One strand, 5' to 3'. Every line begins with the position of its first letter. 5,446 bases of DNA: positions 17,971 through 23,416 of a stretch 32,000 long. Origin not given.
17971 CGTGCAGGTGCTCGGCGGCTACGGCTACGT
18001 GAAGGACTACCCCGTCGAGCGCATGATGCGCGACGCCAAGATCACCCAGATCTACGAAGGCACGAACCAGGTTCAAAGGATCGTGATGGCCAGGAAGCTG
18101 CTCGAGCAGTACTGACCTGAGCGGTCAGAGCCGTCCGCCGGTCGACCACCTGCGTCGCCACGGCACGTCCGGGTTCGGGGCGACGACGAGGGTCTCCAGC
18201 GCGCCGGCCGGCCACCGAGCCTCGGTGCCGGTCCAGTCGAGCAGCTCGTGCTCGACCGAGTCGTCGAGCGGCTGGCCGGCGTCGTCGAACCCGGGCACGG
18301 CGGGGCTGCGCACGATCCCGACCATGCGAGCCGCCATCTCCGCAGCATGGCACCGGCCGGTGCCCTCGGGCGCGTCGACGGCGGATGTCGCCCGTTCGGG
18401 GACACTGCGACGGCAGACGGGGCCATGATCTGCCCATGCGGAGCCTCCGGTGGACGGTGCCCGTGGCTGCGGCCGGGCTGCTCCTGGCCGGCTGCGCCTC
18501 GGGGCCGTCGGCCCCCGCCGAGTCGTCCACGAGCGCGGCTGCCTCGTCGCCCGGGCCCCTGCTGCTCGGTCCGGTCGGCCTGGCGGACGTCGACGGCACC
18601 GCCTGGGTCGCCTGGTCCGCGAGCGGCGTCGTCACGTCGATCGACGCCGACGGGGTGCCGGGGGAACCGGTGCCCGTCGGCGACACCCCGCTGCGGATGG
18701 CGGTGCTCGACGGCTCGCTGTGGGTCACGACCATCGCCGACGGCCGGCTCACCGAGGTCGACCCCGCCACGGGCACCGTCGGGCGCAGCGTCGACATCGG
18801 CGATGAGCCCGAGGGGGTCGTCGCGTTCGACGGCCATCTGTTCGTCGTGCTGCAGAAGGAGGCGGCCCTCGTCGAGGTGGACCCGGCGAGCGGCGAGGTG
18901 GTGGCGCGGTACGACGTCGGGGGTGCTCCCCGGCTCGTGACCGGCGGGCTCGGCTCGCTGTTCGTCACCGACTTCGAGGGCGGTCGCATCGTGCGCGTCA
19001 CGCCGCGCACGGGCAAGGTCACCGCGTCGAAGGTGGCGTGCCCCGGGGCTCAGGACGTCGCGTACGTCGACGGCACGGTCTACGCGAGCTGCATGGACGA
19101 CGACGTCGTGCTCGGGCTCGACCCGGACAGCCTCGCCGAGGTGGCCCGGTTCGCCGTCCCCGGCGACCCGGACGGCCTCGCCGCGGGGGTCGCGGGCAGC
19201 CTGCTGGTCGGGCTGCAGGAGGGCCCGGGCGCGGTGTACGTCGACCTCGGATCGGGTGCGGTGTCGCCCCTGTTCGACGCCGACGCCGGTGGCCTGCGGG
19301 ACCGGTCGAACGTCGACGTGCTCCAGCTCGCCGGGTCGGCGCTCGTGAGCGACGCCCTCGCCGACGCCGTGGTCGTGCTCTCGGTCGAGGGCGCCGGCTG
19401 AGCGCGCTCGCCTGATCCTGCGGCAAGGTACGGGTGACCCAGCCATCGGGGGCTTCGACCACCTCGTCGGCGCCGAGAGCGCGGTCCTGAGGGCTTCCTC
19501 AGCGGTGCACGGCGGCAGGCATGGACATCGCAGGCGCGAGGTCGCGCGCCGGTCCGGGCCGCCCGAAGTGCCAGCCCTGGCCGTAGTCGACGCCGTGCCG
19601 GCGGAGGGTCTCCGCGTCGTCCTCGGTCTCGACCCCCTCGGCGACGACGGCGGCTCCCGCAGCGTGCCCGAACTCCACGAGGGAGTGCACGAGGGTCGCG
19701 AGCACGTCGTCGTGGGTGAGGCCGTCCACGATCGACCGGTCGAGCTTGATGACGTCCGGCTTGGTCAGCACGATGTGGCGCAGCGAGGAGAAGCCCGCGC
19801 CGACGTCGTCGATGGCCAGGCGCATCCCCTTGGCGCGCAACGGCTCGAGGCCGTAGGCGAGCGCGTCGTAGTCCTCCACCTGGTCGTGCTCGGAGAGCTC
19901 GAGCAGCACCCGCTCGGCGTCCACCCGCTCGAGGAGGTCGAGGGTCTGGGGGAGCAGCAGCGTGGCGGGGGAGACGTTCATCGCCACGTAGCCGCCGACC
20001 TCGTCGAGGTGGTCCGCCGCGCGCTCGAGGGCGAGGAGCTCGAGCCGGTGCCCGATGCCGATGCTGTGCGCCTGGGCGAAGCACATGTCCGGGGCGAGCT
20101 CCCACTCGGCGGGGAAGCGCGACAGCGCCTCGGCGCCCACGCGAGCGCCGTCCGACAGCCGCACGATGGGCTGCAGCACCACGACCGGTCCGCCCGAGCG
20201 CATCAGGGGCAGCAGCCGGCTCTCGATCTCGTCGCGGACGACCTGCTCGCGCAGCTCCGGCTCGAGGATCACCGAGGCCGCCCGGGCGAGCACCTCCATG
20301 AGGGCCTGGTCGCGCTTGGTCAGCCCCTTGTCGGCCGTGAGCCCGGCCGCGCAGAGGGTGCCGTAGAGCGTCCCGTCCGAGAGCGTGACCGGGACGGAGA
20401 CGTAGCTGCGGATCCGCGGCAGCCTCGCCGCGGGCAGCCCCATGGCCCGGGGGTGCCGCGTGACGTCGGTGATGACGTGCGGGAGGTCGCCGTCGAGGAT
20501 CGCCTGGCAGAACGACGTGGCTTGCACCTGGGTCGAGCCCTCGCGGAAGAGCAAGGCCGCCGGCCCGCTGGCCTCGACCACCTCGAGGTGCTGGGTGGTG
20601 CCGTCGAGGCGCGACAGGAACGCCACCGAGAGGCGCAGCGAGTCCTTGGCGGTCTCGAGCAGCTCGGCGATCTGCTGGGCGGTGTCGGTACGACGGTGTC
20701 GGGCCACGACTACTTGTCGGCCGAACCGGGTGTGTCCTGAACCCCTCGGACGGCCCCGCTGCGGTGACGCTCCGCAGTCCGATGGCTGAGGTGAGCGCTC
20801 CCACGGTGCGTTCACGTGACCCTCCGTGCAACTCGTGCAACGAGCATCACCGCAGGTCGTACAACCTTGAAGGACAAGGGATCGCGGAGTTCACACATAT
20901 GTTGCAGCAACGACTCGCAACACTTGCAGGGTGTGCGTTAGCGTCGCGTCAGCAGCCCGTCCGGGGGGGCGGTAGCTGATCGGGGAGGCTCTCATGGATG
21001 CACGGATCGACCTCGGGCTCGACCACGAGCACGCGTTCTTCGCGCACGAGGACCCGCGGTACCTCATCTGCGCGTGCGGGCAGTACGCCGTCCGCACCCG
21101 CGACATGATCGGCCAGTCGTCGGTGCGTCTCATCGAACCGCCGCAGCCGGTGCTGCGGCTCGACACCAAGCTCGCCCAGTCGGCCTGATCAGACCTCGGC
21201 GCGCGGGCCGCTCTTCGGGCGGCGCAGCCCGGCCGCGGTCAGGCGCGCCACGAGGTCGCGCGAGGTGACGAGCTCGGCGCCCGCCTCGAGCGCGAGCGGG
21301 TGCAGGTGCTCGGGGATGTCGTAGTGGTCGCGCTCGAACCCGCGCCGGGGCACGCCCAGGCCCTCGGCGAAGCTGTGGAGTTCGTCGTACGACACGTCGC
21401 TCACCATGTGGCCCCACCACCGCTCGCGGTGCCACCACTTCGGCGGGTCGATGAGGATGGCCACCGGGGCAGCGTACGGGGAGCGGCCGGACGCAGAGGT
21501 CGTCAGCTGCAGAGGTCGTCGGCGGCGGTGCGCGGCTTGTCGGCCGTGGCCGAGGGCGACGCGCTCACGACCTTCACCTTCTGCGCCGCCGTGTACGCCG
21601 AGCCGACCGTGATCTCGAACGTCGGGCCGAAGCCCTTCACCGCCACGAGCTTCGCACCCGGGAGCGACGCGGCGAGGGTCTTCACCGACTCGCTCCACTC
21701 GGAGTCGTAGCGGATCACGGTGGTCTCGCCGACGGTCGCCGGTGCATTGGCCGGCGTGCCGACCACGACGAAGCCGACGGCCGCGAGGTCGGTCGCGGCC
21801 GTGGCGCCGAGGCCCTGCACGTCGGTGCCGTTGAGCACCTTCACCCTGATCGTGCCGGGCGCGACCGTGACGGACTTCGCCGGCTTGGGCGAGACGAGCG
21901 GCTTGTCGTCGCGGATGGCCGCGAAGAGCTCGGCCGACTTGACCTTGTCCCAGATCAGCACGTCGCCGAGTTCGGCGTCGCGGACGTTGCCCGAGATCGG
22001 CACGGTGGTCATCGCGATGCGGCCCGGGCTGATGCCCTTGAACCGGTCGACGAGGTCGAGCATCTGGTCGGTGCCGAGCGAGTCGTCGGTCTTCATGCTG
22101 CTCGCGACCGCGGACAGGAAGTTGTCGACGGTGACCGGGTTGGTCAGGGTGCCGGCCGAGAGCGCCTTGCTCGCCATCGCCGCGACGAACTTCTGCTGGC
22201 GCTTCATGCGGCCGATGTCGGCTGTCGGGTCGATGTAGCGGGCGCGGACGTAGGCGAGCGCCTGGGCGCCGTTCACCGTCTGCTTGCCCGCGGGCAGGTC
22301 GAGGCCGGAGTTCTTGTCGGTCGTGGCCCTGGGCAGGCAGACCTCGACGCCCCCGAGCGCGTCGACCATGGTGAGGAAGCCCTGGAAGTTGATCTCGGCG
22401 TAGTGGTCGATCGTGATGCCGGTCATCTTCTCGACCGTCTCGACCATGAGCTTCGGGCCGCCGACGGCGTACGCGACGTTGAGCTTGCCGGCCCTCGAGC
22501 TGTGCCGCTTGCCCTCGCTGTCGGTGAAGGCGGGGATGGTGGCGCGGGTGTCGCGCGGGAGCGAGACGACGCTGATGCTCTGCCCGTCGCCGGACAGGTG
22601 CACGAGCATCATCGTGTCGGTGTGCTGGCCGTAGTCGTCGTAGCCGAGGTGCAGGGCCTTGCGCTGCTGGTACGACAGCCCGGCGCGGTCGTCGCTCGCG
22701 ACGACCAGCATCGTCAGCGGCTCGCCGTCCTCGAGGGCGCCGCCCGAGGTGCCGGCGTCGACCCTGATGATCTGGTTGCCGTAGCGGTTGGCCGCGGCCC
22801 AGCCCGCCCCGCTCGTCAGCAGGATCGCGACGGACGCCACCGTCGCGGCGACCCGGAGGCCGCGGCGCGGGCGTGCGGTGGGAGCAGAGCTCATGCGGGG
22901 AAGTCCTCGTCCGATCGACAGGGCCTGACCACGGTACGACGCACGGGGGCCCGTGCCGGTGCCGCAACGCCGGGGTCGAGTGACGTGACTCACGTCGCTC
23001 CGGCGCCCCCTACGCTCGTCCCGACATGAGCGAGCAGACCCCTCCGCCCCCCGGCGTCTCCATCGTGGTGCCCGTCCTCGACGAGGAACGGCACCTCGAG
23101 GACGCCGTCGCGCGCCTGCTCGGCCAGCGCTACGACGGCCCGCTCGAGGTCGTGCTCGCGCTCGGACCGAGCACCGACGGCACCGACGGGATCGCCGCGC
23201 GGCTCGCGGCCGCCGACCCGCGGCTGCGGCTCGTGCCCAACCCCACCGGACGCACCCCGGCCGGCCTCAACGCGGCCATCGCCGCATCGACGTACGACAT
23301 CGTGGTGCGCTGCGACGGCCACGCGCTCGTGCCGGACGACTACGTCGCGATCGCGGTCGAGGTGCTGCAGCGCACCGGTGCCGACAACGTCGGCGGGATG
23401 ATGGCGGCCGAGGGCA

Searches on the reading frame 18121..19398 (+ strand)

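Call 11: search_protein_families(library=pfam, proteins=[window:18121-19398:+], max_evalue=0.001)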
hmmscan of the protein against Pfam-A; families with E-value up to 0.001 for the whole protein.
window:18121-19398:+ (426 aa): 3 families
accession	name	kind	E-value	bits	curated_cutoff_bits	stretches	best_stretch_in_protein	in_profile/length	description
PF13360.13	PQQ_2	-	3.3e-06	27.4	27.6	1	206-303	1-98/233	Outer membrane protein assembly factor BamB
PF21959.2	DUF6923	-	5.8e-06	26.7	27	0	278-356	98-178/234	Repeat of unknown function (DUF6923)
PF08450.18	SGL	-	3.9e-05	23.8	26.3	0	278-397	12-89/246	SMP-30/Gluconolactonase/LRE-like region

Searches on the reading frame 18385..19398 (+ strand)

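Call 37: search_protein_families(library=ncbifam, proteins=[window:18385-19398:+], max_evalue=0.001)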
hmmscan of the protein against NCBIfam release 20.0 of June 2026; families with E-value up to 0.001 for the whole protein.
window:18385-19398:+ (338 aa): 1 family
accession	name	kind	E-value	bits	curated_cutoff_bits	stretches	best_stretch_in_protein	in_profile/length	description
TIGR03866.1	PQQ_ABC_repeats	subfamily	4.7e-05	22.6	287.3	0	74-186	56-173/310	PQQ-dependent catabolism-associated beta-propeller protein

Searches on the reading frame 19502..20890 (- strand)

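Call 11: search_protein_families(library=pfam, proteins=[window:19502-20890:-], max_evalue=0.001)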
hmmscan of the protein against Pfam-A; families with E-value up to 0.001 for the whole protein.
window:19502-20890:- (463 aa): 3 families
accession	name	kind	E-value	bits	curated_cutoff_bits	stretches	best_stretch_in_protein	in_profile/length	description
PF00563.25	EAL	-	1.1e-42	146.5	31.3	1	231-445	9-236/236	EAL domain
PF13185.12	GAF_2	-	1.8e-12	48.1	28.6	1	75-210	9-136/136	GAF domain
PF01590.32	GAF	-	1.1e-10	42.6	22.4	1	74-208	6-132/133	GAF domain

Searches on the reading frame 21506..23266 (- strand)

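Call 11: search_protein_families(library=pfam, proteins=[window:21506-23266:-], max_evalue=0.001)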
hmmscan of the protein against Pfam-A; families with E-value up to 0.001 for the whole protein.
window:21506-23266:- (587 aa): 2 families
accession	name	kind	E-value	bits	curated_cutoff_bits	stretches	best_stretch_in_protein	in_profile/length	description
PF03816.19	LytR_cpsA_psr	-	9.5e-52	175.6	24.6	1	215-368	1-148/150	LytR_cpsA_psr family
PF13399.11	LytR_C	-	2.6e-13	51.2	22.2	1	472-558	1-86/86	LytR cell envelope-related transcriptional attenuator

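Call 37: search_protein_families(library=ncbifam, proteins=[window:21506-22993:-], max_evalue=0.001)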
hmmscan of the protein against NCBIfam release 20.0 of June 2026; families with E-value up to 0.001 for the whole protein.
window:21506-22993:- (496 aa): 5 families
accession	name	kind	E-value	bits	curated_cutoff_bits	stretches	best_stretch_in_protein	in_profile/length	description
TIGR00350.1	lytR_cpsA_psr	domain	2.7e-46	157.6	62.3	1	124-277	2-150/152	LCP family glycopolymer transferase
NF006897.1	PRK09379.1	equivalog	9e-35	120.3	441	1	124-320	76-256/298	polyisoprenyl-teichoic acid--peptidoglycan teichoic acid transferase TagU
NF047591.1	ligase_LytR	equivalog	1.9e-32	112.9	450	1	119-316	74-271/336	glycopolymer--peptidoglycan transferase LytR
NF051849.1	LCP_trans_Cps2A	equivalog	1e-22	81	650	1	179-316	287-419/477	LCP family glycopolymer transferase CpsA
NF035953.1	integrity_Cei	equivalog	0.00014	21.7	150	1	377-472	76-176/212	envelope integrity protein Cei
